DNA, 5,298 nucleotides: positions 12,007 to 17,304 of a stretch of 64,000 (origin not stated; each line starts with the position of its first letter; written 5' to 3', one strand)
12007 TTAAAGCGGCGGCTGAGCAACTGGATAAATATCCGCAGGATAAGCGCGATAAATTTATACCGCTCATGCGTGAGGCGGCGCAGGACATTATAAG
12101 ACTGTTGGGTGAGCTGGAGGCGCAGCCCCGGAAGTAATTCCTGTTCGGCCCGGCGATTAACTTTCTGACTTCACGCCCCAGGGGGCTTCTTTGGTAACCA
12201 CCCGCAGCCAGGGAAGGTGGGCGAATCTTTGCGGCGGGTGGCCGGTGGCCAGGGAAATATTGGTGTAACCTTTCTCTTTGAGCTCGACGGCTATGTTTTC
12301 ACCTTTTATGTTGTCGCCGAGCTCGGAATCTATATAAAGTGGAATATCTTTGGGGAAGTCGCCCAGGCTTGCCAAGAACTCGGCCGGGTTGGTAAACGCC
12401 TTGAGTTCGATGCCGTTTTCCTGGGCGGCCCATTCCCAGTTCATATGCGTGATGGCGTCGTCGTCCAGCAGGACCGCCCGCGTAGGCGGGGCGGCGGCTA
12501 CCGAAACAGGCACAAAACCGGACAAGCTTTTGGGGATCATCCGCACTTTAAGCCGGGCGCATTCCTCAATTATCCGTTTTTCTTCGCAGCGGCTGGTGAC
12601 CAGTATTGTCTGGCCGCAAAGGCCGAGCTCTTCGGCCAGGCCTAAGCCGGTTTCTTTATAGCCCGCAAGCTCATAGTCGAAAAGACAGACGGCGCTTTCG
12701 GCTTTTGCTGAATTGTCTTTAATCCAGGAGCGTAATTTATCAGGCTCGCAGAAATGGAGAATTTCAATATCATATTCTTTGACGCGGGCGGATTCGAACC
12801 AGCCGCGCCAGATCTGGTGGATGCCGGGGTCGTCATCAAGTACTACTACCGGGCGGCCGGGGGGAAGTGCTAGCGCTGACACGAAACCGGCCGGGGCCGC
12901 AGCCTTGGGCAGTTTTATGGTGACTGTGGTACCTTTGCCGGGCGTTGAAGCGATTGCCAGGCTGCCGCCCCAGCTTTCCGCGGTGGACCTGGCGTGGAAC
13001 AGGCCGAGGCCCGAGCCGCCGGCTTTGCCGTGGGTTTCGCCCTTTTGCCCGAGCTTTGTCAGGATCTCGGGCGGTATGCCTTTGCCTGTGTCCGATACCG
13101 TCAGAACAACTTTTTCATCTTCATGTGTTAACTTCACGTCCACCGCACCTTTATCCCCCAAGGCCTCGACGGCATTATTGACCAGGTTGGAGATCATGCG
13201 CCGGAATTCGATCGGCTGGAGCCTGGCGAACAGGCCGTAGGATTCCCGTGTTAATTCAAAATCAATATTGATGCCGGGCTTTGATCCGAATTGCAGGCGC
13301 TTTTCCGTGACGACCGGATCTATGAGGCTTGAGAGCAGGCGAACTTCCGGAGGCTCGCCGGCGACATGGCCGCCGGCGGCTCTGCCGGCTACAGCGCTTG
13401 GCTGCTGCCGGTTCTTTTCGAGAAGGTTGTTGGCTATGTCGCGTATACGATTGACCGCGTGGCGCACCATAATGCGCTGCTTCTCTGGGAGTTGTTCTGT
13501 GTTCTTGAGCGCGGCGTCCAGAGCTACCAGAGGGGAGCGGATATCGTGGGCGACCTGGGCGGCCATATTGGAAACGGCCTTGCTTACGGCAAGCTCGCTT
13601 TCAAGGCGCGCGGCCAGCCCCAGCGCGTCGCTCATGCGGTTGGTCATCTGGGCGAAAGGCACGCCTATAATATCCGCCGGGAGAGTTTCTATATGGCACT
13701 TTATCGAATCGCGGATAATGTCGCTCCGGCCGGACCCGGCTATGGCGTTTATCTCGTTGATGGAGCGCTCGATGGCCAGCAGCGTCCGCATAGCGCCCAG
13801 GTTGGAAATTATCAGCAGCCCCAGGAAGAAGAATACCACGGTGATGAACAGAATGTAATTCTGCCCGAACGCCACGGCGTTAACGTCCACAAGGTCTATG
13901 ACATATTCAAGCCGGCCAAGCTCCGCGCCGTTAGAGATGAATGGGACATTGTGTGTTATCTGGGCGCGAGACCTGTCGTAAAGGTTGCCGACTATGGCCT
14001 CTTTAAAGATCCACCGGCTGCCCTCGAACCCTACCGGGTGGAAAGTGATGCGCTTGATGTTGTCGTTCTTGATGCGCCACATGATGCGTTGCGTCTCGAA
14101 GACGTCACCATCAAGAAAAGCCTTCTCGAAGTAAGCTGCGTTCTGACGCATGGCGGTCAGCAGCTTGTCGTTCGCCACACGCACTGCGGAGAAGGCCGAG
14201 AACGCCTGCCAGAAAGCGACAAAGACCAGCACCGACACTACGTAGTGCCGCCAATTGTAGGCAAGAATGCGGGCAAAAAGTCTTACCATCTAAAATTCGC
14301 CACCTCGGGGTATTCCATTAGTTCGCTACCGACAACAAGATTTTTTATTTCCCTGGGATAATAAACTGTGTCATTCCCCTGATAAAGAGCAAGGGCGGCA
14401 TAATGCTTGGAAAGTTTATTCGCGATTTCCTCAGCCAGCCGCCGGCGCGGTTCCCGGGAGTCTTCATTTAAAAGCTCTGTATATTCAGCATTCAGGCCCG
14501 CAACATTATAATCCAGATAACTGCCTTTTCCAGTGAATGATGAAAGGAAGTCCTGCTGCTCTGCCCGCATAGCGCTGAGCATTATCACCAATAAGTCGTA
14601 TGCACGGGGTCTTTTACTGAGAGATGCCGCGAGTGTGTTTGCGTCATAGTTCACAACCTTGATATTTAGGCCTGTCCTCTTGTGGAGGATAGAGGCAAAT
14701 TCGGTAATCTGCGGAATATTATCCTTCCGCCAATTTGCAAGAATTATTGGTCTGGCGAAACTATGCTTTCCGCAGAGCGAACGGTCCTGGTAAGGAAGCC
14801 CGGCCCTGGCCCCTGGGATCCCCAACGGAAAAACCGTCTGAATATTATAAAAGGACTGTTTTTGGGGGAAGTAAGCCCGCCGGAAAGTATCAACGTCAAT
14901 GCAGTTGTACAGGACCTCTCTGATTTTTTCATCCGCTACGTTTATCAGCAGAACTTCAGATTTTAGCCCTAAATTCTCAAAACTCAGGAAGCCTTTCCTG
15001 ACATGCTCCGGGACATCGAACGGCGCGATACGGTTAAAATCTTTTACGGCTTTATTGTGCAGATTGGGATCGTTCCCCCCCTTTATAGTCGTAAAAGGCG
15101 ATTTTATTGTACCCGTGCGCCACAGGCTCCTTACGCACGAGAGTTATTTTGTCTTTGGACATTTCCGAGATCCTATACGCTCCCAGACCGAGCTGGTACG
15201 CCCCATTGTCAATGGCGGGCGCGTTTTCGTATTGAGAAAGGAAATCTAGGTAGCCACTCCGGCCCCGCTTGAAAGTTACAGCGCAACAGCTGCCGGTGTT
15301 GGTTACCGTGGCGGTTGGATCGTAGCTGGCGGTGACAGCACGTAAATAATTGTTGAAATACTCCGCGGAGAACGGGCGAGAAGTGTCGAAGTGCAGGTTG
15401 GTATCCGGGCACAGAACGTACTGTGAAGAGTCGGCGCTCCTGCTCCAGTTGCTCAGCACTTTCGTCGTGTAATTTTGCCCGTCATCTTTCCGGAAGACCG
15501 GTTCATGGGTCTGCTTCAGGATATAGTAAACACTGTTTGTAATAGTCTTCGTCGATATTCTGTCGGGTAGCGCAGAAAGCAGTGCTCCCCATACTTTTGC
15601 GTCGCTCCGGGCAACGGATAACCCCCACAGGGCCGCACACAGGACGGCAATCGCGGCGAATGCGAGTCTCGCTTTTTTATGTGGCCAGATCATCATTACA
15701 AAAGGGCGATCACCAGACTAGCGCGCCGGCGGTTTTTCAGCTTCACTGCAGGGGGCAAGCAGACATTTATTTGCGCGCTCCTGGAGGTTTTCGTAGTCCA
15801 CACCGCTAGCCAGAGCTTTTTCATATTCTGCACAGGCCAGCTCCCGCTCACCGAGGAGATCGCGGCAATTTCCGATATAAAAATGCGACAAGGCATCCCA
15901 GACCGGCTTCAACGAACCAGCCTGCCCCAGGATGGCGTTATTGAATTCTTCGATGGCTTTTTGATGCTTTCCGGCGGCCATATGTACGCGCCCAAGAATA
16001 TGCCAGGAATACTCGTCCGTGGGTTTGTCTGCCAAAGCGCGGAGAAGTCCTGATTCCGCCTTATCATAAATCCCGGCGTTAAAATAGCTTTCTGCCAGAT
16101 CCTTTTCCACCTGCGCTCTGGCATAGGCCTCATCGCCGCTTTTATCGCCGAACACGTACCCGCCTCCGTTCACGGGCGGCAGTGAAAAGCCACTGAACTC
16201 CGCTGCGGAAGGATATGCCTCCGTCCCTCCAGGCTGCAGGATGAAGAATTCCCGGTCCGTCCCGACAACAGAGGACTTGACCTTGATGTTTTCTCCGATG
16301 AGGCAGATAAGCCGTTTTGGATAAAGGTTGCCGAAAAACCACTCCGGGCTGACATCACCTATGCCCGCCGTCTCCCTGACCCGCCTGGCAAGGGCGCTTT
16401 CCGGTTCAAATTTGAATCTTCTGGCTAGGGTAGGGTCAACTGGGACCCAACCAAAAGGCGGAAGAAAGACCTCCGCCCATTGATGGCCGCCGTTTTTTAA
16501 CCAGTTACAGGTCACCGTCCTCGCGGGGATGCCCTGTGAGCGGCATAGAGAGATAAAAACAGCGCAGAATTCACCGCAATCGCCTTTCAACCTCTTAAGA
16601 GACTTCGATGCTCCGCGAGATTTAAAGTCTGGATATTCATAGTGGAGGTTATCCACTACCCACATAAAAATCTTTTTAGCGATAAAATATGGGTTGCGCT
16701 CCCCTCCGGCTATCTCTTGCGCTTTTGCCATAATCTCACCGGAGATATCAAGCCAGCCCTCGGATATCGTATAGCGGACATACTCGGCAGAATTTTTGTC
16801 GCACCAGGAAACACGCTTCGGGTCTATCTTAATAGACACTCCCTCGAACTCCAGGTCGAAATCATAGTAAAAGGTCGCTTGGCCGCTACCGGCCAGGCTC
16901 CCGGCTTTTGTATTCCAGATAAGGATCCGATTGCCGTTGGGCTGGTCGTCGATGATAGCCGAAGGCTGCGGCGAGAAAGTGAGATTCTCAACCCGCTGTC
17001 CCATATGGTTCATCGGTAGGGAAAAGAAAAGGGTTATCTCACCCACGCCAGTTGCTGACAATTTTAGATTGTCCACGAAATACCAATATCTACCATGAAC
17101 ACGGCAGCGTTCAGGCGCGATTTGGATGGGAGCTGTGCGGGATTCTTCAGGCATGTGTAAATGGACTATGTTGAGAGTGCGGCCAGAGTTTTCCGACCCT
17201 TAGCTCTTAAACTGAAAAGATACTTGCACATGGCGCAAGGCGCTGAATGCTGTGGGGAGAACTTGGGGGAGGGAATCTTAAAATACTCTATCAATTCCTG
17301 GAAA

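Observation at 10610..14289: Complete multistep phosphorelay candidate: hybrid kinase with two receiver domains, mini-HPt (copy 2) and sigma-54 regulator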

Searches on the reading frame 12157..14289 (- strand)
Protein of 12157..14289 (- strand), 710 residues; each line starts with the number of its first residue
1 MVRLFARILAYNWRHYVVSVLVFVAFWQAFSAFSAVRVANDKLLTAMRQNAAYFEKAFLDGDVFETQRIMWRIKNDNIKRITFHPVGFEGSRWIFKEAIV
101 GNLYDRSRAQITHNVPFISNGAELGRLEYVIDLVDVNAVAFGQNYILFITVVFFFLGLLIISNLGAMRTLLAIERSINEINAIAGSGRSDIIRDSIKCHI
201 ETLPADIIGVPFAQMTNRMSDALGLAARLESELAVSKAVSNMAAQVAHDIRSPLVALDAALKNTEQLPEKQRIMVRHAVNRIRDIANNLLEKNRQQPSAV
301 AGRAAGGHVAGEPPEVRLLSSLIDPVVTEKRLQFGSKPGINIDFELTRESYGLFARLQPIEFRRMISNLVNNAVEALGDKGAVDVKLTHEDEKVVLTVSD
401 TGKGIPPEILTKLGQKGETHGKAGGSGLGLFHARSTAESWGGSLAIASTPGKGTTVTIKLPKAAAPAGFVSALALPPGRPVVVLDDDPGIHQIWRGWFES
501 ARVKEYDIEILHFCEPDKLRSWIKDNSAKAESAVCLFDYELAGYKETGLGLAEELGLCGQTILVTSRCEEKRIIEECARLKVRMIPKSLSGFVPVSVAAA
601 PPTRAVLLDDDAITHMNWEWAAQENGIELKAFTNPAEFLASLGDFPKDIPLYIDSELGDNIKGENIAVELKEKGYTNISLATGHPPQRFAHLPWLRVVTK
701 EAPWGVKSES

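Call 3: search_protein_families(library=pfam, proteins=[window:12157-14289:-], max_evalue=0.1)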
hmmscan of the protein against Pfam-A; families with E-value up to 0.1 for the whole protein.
window:12157-14289:- (710 aa): 7 families
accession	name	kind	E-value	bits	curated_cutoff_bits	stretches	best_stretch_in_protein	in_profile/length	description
PF02518.31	HATPase_c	-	4.1e-25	88.8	26.4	1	360-463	4-110/111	Histidine kinase-, DNA gyrase B-, and HSP90-like ATPase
PF13581.12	HATPase_c_2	-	1.4e-05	25.5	27.4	1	370-433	40-107/127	Histidine kinase-like ATPase domain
PF14501.12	HATPase_c_5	-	7.8e-05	23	22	1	358-448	2-90/102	GHKL domain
PF00512.31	HisKA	-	0.00033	21.1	26.9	1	240-292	3-60/66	His Kinase A (phospho-acceptor) domain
PF20079.4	DUF6474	-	0.00041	20.7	27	1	200-292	111-212/216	Family of unknown function (DUF6474)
PF13589.12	HATPase_c_3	-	0.0076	16.7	25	1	361-433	2-80/137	Histidine kinase-, DNA gyrase B-, and HSP90-like ATPase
PF00072.30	Response_reg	-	0.028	15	30.2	0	607-684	3-79/111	Response regulator receiver domain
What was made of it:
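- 12901..13218 (-): Kinase catalytic ATP-binding domain (residues 358-463). HATPase_c 88.8 bits over residues 360-463 (call 3).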

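Call 8: search_protein_families(library=ncbifam, proteins=[window:12157-14289:-], max_evalue=0.1)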
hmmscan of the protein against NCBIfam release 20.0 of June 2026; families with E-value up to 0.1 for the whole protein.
window:12157-14289:- (710 aa): 87 families (the best 25 are shown)
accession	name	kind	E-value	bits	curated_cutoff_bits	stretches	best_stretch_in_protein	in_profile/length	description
NF008468.0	PRK11360.1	equivalog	3.3e-21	75.3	646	1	238-463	395-609/616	two-component system sensor histidine kinase AtoS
TIGR02916.1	PEP_his_kin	equivalog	1.4e-20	73.4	300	1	239-461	475-679/679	XrtA/PEP-CTERM system histidine kinase PrsK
NF041735.1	hist_kin_RppB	equivalog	2e-20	73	400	1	240-461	217-438/438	two-component system sensor histidine kinase RppB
NF007688.0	PRK10364.1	equivalog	5.6e-20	71.5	479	1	238-464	239-453/460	two-component system sensor histidine kinase ZraS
NF008543.0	PRK11466.1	equivalog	2.1e-18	65.6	982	1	227-468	433-668/914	TMAO reductase system sensor histidine kinase/response regulator TorS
NF053867.1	SprKinKinDBac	equivalog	6.7e-18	64.4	775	1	361-463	397-498/500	sporulation kinase KinD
NF010411.0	PRK13837.1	equivalog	7.5e-18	63.9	647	1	331-487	532-706/828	two-component system VirA-like sensor kinase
TIGR02966.1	phoR_proteo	equivalog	8e-18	64.5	334.2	1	241-459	116-332/333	phosphate regulon sensor histidine kinase PhoR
NF011874.0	PRK15347.1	equivalog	3.3e-16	58.5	852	1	228-463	388-615/921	two component system sensor kinase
NF040691.1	MtrAB_MtrB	equivalog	4.6e-16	58.9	450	1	214-467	248-497/507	MtrAB system histidine kinase MtrB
NF008298.1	PRK11086.1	subfamily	4.6e-16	58.4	520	1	365-463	427-526/529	DcuS/MalK family sensor histidine kinase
NF008312.0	PRK11100.1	equivalog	4.9e-16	58.6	356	1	227-463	244-475/477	two-component system sensor histidine kinase CreC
NF033792.0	ActS_PrrB_HisK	equivalog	4.8e-15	55.3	350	1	213-463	176-420/423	ActS/PrrB/RegB family redox-sensitive histidine kinase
NF046044.1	PnpS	equivalog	7.4e-15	54.9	400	1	353-461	277-390/390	two-component system histidine kinase PnpS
NF033092.0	HK_WalK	equivalog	1.2e-14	53.8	725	1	341-461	468-593/594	cell wall metabolism sensor histidine kinase WalK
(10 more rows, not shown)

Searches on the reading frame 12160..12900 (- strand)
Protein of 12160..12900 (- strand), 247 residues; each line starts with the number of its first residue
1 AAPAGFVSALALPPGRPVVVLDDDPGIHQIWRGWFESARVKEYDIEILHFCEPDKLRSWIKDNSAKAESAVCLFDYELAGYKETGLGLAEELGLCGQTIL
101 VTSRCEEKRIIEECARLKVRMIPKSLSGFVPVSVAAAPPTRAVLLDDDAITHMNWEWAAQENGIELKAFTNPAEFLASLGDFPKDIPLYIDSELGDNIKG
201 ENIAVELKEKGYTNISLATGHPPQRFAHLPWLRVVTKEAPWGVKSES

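Call 17: find_homologous_proteins(query=window:12160-12900:-, max_evalue=0.001)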
Query seq(247 aa) (247 aa): 16 proteins with E <= 0.001 among 2062 candidates.
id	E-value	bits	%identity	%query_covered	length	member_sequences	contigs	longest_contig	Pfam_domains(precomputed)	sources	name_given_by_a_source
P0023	1.7e-121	422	74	99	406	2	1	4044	PF02518.32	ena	-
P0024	2.0e-115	402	74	98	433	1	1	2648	PF02518.32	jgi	jgi:hypothetical protein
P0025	1.3e-111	390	71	95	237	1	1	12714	-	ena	-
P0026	1.8e-105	370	68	98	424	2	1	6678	PF02518.32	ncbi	ncbi:MAG: ATP-binding protein [Desulfobaccales bacterium]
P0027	1.5e-103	364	66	97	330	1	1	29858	PF02518.32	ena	-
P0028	2.0e-97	344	62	98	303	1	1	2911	PF02518.32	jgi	jgi:hypothetical protein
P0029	1.2e-93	331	64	97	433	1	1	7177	PF13581.13,PF02518.32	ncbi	ncbi:MAG: HAMP domain-containing sensor histidine kinase, partial [Spirochaetota bacterium]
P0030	7.4e-89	315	59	98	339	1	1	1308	PF02518.32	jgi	jgi:hypothetical protein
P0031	2.1e-80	288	56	97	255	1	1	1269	-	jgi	jgi:hypothetical protein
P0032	1.1e-61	226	57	75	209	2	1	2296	-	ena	-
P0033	2.9e-55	205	66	57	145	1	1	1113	-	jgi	jgi:hypothetical protein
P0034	2.3e-54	202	56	72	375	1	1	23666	PF02518.32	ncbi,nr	ncbi:MAG: hypothetical protein HY746_04335 [Elusimicrobia bacterium]|nr:hypothetical protein [Elusim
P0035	8.7e-51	191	74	47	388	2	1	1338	PF02518.32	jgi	jgi:hypothetical protein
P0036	8.5e-45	171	58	57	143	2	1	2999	-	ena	-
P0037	5.0e-44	169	37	98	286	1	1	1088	-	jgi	jgi:CheY-like chemotaxis protein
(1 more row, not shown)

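Call 31: predict_structure(alignment_id=A4)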
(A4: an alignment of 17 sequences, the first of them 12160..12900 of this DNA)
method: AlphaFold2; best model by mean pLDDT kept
length: 247 residues; sequences in the alignment: 17
mean_pLDDT: 91.5   pTM: 0.61
mean pLDDT of the five models: 91.5, 91.3, 90.6, 89.4, 88.6
residues with pLDDT >= 90: 197; 70-90: 39; 50-70: 7; < 50: 4
segments of 3 or more residues with pLDDT < 50: 244-247
pLDDT, mean of each block of 10 residues (from residue 1): 80 93 94 92 92 98 96 96 96 96 94 95 91 78 96 92 92 95 94 93 97 95 93 91 48
secondary structure, 60 per line:
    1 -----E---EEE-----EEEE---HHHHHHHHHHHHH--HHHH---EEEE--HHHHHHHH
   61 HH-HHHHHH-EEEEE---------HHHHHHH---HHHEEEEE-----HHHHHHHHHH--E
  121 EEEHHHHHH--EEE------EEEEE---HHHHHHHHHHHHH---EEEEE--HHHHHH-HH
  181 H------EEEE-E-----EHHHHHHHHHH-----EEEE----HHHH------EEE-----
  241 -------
elements in order: E10-12 E18-21 H25-37 H40-43 E47-50 H53-62 H64-69 E71-75 H85-91 E98-102 H108-117 E120-123 H124-129 E132-134 E141-145 H149-161 E165-169 H172-177 E188-191 H200-209 E215-218 H223-226 E233-235
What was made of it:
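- Checked: An AlphaFold2 model of residues 464-710 has pLDDT 91.5 and shows two (beta/alpha)5-type domains (call 31).
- REC2 has the reduced form expected of a passive intermediary (call 31).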

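Call 39: fold_search(model_id=the predicted structure, library=pdb)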
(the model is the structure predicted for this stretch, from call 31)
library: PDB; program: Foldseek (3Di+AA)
matches with E <= 10: 1468; with E <= 0.001: 15
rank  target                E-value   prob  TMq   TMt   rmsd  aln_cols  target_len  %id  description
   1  9g85_D                2.2e-05  1.00  0.33  0.22  12.7       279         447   12  Structure of Response regulator PleD in complex with c-diGMP and ppGpp (released 2025-08-06)
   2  1w25_A                2.8e-05  1.00  0.33  0.22  12.7       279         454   12  Response regulator PleD in complex with c-diGMP (released 2004-11-18)
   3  3luf_B                3.4e-05  1.00  0.38  0.38   8.3       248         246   13  Structure of probable two-component system response regulator/GGDEF domain protein (released 2010-03-02)
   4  2wb4_A                4.9e-05  1.00  0.34  0.21  12.8       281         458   12  activated diguanylate cyclase PleD in complex with c-di-GMP (released 2010-04-21)
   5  9g85_A                6.6e-05  1.00  0.33  0.23  12.5       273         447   12  Structure of Response regulator PleD in complex with c-diGMP and ppGpp (released 2025-08-06)
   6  9g86_B                9.5e-05  1.00  0.35  0.22   9.1       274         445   12  Structure of Response regulator PleD in complex with c-diGMP and pppGpp (released 2025-08-06)
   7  9g85_C                9.5e-05  1.00  0.33  0.23  11.3       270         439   11  Structure of Response regulator PleD in complex with c-diGMP and ppGpp (released 2025-08-06)
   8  9g86_A                1.2e-04  1.00  0.34  0.22  11.2       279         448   12  Structure of Response regulator PleD in complex with c-diGMP and pppGpp (released 2025-08-06)
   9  9g85_B                2.1e-04  1.00  0.35  0.23   9.1       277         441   12  Structure of Response regulator PleD in complex with c-diGMP and ppGpp (released 2025-08-06)
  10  3mf4_A                2.3e-04  1.00  0.38  0.38   8.3       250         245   14  Crystal structure of putative two-component system response regulator/ggdef domain protein (released 2010-04-14)
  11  8phx_C                4.8e-04  1.00  0.36  0.65   5.6       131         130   17  Receiver Domain of the Hybrid Histidine Kinase Sln1 of Candida albicans (released 2024-07-03)
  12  8phx_D                5.4e-04  1.00  0.36  0.64   5.5       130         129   15  Receiver Domain of the Hybrid Histidine Kinase Sln1 of Candida albicans (released 2024-07-03)
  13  8pdc_A                5.7e-04  1.00  0.36  0.67   3.5       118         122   15  Complex of Histidine-containing phosphotransfer protein and receiver domain of hybrid Histidine Kinase 6 from Chaetomi (released 2024-07-03)
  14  1oxk_B                7.3e-04  1.00  0.35  0.63   3.2       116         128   16  Complex between YPD1 and SLN1 response regulator domain in space group P3(2) (released 2003-12-16)
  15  3sy8_A                7.3e-04  0.99  0.35  0.23  18.6       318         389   13  Crystal structure of the response regulator RocR (released 2012-07-18)
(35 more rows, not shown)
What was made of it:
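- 12499..12852 (-): REC1 (about residues 480-597), with D485/D486, D538 (12676..12678), T565 and K587. AF2 model and Foldseek (calls 31, 39).
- Checked: It also matches the Sln1, CheY and DivK receivers (call 39).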

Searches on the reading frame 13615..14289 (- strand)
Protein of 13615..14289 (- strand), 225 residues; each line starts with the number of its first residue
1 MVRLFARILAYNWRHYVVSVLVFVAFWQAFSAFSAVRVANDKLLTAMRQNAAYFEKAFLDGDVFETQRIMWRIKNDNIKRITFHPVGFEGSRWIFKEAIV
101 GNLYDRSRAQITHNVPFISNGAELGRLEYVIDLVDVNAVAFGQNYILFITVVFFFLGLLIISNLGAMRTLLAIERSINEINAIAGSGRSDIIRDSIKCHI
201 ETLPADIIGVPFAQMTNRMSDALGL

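Call 67: search_protein_families(library=pfam, proteins=[window:13615-14289:-], max_evalue=0.01)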
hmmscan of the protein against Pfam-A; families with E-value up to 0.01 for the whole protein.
window:13615-14289:- (225 aa): 0 families

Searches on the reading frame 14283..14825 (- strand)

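Call 3: search_protein_families(library=pfam, proteins=[window:14283-14825:-], max_evalue=0.1)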
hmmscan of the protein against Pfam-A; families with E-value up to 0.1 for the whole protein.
window:14283-14825:- (180 aa): 1 family
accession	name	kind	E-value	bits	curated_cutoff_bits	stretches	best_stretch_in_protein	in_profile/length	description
PF12054.13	DUF3535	-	0.033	13.9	26.2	1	41-103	153-218/448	Domain of unknown function (DUF3535)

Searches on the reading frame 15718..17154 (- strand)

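Call 67: search_protein_families(library=pfam, proteins=[window:15718-17154:-], max_evalue=0.01)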
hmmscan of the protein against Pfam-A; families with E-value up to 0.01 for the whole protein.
window:15718-17154:- (478 aa): 11 families
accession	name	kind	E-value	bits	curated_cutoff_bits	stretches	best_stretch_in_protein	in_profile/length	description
PF01841.26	Transglut_core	-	3.3e-23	82.4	23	1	144-241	3-108/108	Transglutaminase-like superfamily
PF07719.23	TPR_2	-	1.5e-09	37.6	27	1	383-408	3-28/34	Tetratricopeptide repeat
PF13428.12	TPR_14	-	4.5e-05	24.2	23.5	0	352-387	6-41/44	Tetratricopeptide repeat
PF23914.1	TPR_CcmH_CycH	-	8.1e-05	22.9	42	1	369-408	38-77/158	Cytochrome c-type biogenesis protein H TPR domain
PF13432.12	TPR_16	-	0.00018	22.3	32.7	1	352-411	2-60/65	Tetratricopeptide repeat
PF13424.12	TPR_12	-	0.00027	21.5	30.1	1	384-449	6-73/77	Tetratricopeptide repeat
PF13174.12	TPR_6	-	0.00035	21.5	26.3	0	425-448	4-27/33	Tetratricopeptide repeat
PF13181.12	TPR_8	-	0.00085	19.7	25.7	0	383-408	3-28/34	Tetratricopeptide repeat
PF00515.34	TPR_1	-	0.0018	18.5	27.8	0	383-408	3-28/34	Tetratricopeptide repeat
PF14559.12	TPR_19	-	0.0021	18.8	25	0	350-386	28-64/68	Tetratricopeptide repeat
PF13431.12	TPR_17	-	0.0071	17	24.4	0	371-402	3-34/34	Tetratricopeptide repeat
